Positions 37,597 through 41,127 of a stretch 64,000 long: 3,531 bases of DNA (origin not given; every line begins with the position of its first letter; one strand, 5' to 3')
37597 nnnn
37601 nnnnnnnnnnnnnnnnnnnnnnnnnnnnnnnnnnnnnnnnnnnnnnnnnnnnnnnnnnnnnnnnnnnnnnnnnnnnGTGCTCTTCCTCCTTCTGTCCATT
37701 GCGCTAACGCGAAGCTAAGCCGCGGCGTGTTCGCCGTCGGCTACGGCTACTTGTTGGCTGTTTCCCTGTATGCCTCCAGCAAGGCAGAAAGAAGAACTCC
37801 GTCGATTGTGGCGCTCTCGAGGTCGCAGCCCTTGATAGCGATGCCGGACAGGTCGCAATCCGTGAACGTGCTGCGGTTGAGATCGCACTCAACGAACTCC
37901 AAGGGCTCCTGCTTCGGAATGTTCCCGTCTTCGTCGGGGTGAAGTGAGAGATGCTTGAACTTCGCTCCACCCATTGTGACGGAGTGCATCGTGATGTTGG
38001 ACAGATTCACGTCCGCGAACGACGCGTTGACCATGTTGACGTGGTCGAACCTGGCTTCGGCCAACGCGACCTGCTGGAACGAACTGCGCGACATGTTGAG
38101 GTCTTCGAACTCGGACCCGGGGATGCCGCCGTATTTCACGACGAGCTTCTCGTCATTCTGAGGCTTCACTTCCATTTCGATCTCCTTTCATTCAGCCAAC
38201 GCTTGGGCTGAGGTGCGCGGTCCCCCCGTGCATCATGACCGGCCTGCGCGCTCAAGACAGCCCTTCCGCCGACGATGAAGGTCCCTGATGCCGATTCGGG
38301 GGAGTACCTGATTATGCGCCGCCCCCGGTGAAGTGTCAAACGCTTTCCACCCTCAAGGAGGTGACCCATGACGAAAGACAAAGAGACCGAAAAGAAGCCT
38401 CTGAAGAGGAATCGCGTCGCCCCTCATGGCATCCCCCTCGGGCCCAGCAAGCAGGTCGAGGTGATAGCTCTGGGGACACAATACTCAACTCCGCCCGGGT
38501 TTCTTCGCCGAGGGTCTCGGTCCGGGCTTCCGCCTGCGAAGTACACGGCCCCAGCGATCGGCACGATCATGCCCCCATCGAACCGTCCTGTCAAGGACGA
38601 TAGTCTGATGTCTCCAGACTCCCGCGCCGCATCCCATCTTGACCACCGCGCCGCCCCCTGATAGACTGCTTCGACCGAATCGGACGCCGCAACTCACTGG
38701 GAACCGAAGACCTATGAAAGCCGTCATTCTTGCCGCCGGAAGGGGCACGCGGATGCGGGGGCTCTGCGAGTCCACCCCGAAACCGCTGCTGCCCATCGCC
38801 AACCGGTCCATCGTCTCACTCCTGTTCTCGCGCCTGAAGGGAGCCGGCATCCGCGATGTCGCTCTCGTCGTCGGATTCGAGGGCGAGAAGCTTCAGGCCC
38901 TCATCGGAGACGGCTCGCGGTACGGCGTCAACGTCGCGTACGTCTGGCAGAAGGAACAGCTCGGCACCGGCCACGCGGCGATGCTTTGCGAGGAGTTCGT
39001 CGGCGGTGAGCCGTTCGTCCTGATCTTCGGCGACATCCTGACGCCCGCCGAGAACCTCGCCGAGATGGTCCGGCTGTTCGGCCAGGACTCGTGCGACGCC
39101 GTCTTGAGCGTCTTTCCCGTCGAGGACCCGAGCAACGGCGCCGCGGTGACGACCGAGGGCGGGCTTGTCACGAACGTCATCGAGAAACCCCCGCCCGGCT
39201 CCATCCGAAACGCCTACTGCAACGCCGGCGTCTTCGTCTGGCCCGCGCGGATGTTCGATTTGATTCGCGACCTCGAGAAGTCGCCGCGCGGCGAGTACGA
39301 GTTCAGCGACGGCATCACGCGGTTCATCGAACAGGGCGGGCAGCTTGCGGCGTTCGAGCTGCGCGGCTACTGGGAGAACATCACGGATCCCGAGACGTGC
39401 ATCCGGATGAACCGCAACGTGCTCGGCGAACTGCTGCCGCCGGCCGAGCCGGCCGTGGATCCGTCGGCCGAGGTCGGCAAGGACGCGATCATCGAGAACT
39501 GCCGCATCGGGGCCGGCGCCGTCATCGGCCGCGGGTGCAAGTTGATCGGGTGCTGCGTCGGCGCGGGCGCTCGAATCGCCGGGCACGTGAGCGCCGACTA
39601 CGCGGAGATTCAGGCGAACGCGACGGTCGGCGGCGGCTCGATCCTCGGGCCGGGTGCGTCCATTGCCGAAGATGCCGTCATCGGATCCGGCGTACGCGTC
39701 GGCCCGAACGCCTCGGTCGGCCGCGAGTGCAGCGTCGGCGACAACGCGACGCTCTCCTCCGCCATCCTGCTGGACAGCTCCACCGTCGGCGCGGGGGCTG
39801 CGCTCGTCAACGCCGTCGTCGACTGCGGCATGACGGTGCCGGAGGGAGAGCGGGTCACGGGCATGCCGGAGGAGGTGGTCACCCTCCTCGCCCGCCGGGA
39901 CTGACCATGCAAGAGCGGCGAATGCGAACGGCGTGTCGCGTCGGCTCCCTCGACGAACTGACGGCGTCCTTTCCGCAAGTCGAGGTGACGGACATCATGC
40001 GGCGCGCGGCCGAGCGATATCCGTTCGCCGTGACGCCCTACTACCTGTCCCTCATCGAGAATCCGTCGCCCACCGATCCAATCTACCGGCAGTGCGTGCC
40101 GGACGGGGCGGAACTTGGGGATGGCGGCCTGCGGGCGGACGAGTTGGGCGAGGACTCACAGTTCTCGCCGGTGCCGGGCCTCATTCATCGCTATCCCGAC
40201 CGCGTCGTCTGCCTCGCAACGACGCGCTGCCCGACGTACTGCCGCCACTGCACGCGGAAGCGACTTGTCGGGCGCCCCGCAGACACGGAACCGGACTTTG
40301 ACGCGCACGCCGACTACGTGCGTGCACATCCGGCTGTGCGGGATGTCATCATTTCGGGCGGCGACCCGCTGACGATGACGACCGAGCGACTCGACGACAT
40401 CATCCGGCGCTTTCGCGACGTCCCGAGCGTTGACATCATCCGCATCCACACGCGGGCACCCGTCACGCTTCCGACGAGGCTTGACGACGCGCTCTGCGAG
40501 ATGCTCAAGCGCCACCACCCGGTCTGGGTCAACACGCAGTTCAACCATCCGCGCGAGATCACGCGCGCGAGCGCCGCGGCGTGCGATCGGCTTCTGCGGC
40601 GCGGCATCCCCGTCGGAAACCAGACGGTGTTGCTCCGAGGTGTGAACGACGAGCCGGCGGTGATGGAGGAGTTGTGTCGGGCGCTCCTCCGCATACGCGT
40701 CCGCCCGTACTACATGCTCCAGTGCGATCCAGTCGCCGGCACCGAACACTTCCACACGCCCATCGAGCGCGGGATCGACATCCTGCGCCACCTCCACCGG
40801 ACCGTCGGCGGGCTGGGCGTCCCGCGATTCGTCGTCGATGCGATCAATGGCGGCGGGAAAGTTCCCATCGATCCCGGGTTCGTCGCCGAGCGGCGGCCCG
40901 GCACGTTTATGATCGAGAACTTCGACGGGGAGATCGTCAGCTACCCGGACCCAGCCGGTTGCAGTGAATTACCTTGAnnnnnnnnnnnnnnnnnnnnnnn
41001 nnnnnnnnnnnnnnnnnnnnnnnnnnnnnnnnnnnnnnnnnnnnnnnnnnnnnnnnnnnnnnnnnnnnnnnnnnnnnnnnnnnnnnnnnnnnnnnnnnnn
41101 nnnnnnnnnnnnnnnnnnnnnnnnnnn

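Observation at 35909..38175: Compositionally atypical islet: two paralogous unknown proteins plus a pentapeptide-repeat protein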

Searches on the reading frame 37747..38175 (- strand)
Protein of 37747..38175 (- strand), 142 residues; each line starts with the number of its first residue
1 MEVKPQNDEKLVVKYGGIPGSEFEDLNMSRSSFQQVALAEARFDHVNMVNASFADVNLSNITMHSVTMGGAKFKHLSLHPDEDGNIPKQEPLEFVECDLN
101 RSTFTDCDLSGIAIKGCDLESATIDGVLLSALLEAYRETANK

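Call 4: search_protein_families(library=pfam, proteins=[window:37747-38175:-], max_evalue=1)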
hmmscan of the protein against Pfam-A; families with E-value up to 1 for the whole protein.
window:37747-38175:- (142 aa): 6 families
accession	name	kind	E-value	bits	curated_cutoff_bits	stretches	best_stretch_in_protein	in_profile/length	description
PF13599.13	Pentapeptide_4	-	5.1e-14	52.5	38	2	22-78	12-68/78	Pentapeptide repeat region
PF00805.28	Pentapeptide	-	5.4e-11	42.3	20.2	3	27-62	2-37/40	Pentapeptide repeats (8 copies)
PF13576.12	Pentapeptide_3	-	1.1e-10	42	27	3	20-61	3-47/48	Pentapeptide repeats (9 copies)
PF23894.2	LD_SV2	-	0.00078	20.2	29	1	22-62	51-91/92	SV2A/B/C luminal domain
PF12371.14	TMEM131_like_N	-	0.043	14.5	28.8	1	33-84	10-62/84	Transmembrane protein 131-like N-terminal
PF00174.25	Oxidored_molyb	-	0.092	12.8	24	1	60-137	8-84/169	Oxidoreductase molybdopterin binding domain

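Call 5: search_protein_families(library=ncbifam, proteins=[window:37747-38175:-], max_evalue=1)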
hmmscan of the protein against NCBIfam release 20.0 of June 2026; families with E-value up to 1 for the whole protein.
window:37747-38175:- (142 aa): 17 families
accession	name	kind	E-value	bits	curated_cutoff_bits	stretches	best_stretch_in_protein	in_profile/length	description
NF038182.1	penta_rpt_SmQnr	exception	2.5e-07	30.7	460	2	21-86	120-185/215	SmQnr family pentapeptide repeat protein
NF033375.2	penta_rpt_QnrE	exception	5.4e-06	26.5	480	2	22-86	120-184/214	QnrE family quinolone resistance pentapeptide repeat protein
NF047416.1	penta_HetL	equivalog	9.8e-06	25.2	260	2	23-74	25-76/218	heterocyst differentiation pentapeptide repeat protein HetL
NF033086.2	penta_rpt_Qnr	equivalog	2.5e-05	24.1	240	1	30-126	14-95/211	Qnr family pentapeptide repeat protein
NF000056.3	penta_rpt_QnrS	exception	3.4e-05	23.6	460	1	13-61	49-97/218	QnrS family quinolone resistance pentapeptide repeat protein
NF000349.1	mfpA_AE000516.2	equivalog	8.1e-05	22.5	360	1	20-124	11-115/183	pentapeptide repeat protein MfpA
NF011744.0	PRK15197.1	equivalog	0.00013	21.3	274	1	19-78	167-221/291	SPI-2 type III secretion system effector PipB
NF052603.1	penta_Alr5209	equivalog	0.0002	21.4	125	1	95-129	41-75/113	Alr5209 family pentapeptide repeat protein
NF011743.0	PRK15196.1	equivalog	0.00045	19.2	354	1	40-131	191-281/350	type III secretion system effector PipB2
NF000071.4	penta_rpt_QnrA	exception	0.00048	20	450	1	95-127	155-187/218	QnrA family quinolone resistance pentapeptide repeat protein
NF000420.1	penta_rpt_QnrB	exception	0.00078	19.5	460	1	94-122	171-199/214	QnrB family quinolone resistance pentapeptide repeat protein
NF051894.1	anti_phage_HalA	equivalog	0.0013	18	250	1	24-76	70-122/338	anti-phage Hailong system effector protein HalA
NF000421.1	penta_rpt_QnrVC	exception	0.0014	18.6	460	1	94-124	69-99/218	QnrVC family quinolone resistance pentapeptide repeat protein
NF000139.2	penta_rpt_QnrD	exception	0.0022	18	425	1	93-130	160-197/214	QnrD family quinolone resistance pentapeptide repeat protein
NF012152.0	penta_rpt_QnrC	exception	0.0028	17.7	500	1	93-127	153-187/221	QnrC family quinolone resistance pentapeptide repeat protein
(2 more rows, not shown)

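Call 21: list_cluster_members(proteins=[P0027, P0001, P0014, P0017, P0029, window:37747-38175:-, window:33360-34769:-, window:38639-39904:+])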
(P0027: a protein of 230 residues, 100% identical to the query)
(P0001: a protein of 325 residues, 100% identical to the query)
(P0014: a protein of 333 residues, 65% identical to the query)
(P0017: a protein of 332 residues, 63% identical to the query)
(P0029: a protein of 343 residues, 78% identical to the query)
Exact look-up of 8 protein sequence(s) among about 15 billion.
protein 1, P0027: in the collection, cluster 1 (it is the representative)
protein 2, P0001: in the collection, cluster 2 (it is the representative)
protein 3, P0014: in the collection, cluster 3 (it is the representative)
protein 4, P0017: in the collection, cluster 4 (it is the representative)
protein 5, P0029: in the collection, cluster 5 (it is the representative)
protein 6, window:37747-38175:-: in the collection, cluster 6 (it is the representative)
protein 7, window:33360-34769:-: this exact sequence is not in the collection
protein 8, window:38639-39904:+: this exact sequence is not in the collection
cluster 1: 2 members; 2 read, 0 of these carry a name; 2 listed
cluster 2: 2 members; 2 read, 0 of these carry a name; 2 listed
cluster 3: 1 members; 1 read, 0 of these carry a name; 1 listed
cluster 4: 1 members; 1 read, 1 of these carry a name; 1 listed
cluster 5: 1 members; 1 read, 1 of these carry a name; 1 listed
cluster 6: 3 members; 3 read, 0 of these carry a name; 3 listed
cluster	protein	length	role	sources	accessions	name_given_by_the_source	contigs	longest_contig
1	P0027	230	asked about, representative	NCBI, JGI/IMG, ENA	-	-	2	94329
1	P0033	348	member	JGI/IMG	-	-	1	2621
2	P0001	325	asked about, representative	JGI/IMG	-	-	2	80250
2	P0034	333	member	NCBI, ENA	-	-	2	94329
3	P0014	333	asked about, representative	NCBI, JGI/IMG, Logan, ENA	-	-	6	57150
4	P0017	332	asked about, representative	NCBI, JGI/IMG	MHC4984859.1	MAG: cysteine peptidase family C39 domain-containing protein [Planctomycetota bacterium] | hypothetical protein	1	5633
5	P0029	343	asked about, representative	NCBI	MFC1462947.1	hypothetical protein ACFLQU_05000 [Verrucomicrobiota bacterium]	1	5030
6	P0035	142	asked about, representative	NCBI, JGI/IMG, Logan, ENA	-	-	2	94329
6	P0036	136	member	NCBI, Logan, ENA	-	-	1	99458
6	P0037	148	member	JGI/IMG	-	-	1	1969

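Call 32: search_protein_families(library=padloc, proteins=[window:37747-38175:-], max_evalue=1)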
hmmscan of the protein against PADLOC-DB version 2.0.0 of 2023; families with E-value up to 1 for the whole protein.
window:37747-38175:- (142 aa): 0 families

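Call 74: search_protein_families(library=phrogs, proteins=[window:37747-38175:-], max_evalue=0.01)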
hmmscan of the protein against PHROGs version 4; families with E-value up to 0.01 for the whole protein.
window:37747-38175:- (142 aa): 4 families
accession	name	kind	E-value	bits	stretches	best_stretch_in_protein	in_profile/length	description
phrog_15350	-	unknown function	5.5e-07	29.8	1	21-123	144-250/494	-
phrog_12514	-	unknown function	1.1e-06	29.2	1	18-124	146-241/287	-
phrog_923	-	unknown function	1.4e-05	24.1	1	28-128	789-885/990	-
phrog_30240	-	unknown function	0.00022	21.2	0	27-78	114-165/438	-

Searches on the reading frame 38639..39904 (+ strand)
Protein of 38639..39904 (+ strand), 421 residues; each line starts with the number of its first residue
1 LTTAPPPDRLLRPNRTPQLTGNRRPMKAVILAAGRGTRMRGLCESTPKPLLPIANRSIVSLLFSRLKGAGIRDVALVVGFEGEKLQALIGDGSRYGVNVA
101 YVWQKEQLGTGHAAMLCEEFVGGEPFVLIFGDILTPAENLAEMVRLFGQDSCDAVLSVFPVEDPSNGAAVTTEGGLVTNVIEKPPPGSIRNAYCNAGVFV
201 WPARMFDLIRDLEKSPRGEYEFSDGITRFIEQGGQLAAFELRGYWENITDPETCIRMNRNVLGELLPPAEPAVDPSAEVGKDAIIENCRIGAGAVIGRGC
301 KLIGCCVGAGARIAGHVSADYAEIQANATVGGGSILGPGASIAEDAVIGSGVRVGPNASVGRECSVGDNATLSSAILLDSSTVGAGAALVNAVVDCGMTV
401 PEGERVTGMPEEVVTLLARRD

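Call 31: search_protein_families(library=pfam, proteins=[window:38639-39904:+], max_evalue=0.001)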
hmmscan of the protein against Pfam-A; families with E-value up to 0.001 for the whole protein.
window:38639-39904:+ (421 aa): 6 families
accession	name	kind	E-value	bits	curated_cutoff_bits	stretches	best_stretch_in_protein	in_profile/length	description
PF00483.29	NTP_transferase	-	2.3e-35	122.8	21.2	1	27-260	1-241/245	Nucleotidyl transferase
PF25084.1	LbH_EIF2B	-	6.5e-14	52.3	54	2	273-354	24-105/105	EIF2B subunit epsilon LbH domain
PF00132.30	Hexapep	-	1.5e-12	47.1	27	1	345-372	1-28/36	Bacterial transferase hexapeptide (six repeats)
PF12804.13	NTP_transf_3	-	2.6e-12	47.6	27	1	28-213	1-145/160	MobA-like NTP transferase domain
PF24894.1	Hexapep_GlmU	-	1.1e-08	35.6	23.3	1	349-406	27-83/104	GlmU-like, C-terminal hexapeptide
PF25087.1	GMPPB_C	-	0.00032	20.8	39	0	273-325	7-60/110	GMPPB C-terminal domain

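Call 66: find_related_loci(query=window:38639-39904:+, collection=metagenome_contigs, flank=8000)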
Query window:38639-39904:+ (421 aa) in metagenome_contigs; peptide patterns used: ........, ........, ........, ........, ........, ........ (x = any residue, [..] = any of these).
175 stretches matched a pattern; 5 encode a relative of the query (tblastn E <= 1e-3); 5 distinct loci.
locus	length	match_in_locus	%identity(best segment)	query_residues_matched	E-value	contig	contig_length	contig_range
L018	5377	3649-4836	61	22-417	5e-160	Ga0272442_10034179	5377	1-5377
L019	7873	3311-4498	60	23-417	2e-156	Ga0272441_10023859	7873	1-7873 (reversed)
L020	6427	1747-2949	58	14-417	2e-156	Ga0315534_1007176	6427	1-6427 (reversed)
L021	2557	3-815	55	147-417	9e-101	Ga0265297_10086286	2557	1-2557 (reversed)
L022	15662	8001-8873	25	25-307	2e-21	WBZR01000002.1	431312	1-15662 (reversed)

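Call 70: search_protein_families(library=pfam, proteins=[L019:13-2079:+, L019:2028-3080:-, L019:2154-3323:+, L018:564-2390:+, L018:1065-2405:-, L018:2465-3664:+, L018:2552-3469:-], max_evalue=0.001)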
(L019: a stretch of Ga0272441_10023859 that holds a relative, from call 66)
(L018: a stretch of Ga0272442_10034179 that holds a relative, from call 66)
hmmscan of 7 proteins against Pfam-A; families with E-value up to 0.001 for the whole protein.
L019:13-2079:+ (688 aa): 9 families
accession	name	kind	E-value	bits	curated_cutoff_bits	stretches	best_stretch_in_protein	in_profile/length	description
PF08448.16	PAS_4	-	2.6e-23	82.8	23.1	2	188-296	5-109/110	PAS fold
PF00072.30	Response_reg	-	3.1e-23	82.5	30.2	1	571-683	1-111/111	Response regulator receiver domain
PF00989.32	PAS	-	2.2e-21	76.4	22.6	2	57-159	6-109/113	PAS fold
PF02518.31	HATPase_c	-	4.6e-21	75.8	26.4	1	425-547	2-109/111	Histidine kinase-, DNA gyrase B-, and HSP90-like ATPase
PF13426.13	PAS_9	-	7e-17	62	27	2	68-164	7-102/103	PAS domain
PF08447.18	PAS_3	-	8.4e-14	52.1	25.6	2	202-287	3-87/89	PAS fold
PF13188.13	PAS_8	-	4.9e-11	42.6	21.8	1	181-232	4-55/65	PAS domain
PF24820.1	Diguanyl_cycl_sensor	-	4.1e-10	40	28.1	1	191-240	9-57/109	Diguanylate cyclase-like sensor domain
PF00512.31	HisKA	-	2.7e-05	24.6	26.9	1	321-378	5-61/66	His Kinase A (phospho-acceptor) domain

L019:2028-3080:- (350 aa): 0 families

L019:2154-3323:+ (389 aa): 3 families
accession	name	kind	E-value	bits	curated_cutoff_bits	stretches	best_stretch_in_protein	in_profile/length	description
PF08544.19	GHMP_kinases_C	-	6.3e-11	43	21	1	299-366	11-81/85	GHMP kinases C terminal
PF00288.32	GHMP_kinases_N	-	1.2e-10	41.9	22.3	1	106-189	9-87/87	GHMP kinases N terminal domain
PF10509.15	GalKase_gal_bdg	-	1.8e-08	34.3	23.1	1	29-59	12-42/49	Galactokinase galactose-binding signature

L018:564-2390:+ (608 aa): 2 families
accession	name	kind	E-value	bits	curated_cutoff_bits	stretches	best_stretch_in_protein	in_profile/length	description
PF07596.16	SBP_bac_10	-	7.6e-07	29.9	23.3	0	75-103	10-37/268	Protein of unknown function (DUF1559)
PF07678.20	TED_complement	-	0.00048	19.8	22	0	65-217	50-188/312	A-macroglobulin TED domain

L018:1065-2405:- (446 aa): 0 families

L018:2465-3664:+ (399 aa): 3 families
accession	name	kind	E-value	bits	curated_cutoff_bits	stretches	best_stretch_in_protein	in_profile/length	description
PF08544.19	GHMP_kinases_C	-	7.6e-11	42.7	21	1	307-369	9-74/85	GHMP kinases C terminal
PF00288.32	GHMP_kinases_N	-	3.2e-09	37.3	22.3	1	106-195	12-87/87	GHMP kinases N terminal domain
PF10509.15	GalKase_gal_bdg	-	1.5e-05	24.9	23.1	1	29-57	14-42/49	Galactokinase galactose-binding signature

L018:2552-3469:- (305 aa): 0 families

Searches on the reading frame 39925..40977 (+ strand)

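Call 31: search_protein_families(library=pfam, proteins=[window:39925-40977:+], max_evalue=0.001)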
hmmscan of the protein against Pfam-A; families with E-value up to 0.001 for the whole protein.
window:39925-40977:+ (350 aa): 3 families
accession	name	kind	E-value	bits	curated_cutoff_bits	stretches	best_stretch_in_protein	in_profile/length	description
PF04055.27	Radical_SAM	-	1.1e-11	45.6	29.5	1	99-244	4-158/166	Radical SAM superfamily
PF12544.13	LAM_C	-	2.8e-11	44.1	26.7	1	292-344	6-58/127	Lysine-2,3-aminomutase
PF13353.11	Fer4_12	-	0.00074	20.3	22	0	96-173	9-88/137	4Fe-4S single cluster domain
